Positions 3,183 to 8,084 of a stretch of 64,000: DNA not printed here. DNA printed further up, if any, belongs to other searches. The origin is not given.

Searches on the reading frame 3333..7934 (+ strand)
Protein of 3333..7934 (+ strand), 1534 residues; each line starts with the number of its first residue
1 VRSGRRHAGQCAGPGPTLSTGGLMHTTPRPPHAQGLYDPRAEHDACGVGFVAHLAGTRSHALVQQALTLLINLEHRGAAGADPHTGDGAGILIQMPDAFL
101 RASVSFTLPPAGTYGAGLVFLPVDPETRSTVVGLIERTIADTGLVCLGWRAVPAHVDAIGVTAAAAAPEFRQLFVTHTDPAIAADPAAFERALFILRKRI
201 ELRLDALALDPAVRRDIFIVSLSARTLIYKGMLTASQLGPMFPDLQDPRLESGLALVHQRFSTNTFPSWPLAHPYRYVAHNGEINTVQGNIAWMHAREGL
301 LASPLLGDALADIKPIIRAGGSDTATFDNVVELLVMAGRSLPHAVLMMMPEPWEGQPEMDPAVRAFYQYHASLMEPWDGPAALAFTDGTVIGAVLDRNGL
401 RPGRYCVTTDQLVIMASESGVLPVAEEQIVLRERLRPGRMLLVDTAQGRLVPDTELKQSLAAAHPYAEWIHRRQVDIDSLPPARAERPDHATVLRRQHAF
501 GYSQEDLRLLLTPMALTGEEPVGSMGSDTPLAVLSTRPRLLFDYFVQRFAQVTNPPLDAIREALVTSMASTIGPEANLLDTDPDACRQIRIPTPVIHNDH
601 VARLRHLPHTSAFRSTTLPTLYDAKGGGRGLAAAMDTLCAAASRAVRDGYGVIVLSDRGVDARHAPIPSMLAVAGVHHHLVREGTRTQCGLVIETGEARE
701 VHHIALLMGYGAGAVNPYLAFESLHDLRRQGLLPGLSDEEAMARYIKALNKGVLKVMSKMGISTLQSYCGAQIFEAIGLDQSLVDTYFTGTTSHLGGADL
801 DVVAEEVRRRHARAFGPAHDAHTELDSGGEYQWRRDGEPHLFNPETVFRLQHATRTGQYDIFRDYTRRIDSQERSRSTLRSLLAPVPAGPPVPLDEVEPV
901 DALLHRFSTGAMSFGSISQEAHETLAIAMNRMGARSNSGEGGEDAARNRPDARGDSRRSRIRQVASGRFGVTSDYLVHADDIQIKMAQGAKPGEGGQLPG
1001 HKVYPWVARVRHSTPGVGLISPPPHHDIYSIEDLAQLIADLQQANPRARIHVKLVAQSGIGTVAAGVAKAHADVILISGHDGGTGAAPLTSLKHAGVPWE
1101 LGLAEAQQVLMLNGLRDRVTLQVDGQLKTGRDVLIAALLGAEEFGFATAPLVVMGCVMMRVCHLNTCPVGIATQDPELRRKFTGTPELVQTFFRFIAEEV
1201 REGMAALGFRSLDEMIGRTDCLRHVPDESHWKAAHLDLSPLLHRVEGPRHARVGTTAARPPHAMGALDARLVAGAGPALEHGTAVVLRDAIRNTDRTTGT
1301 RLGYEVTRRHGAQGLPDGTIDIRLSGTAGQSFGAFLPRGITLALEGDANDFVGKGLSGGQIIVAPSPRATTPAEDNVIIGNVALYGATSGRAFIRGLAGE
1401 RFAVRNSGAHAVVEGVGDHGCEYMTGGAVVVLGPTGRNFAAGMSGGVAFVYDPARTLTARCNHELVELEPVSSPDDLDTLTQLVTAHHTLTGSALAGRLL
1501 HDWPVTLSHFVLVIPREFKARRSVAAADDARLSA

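Call 56: search_protein_families(library=pfam, proteins=[window:3333-7934:+], max_evalue=0.00001)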
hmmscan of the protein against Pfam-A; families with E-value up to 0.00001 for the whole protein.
window:3333-7934:+ (1534 aa): 4 families
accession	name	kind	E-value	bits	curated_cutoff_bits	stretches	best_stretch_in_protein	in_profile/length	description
PF00310.26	GATase_2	-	9.2e-170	565.4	19.9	1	46-469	1-420/420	Glutamine amidotransferases class-II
PF01645.23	Glu_synthase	-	3.4e-149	497.4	20.4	1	842-1209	3-368/369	Conserved region in glutamate synthase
PF04898.20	Glu_syn_central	-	5.7e-118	393.8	22.8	1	495-780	1-277/277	Glutamate synthase central domain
PF01493.24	GXGXG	-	5.7e-84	280.8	32.5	1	1291-1475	3-187/190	GXGXG motif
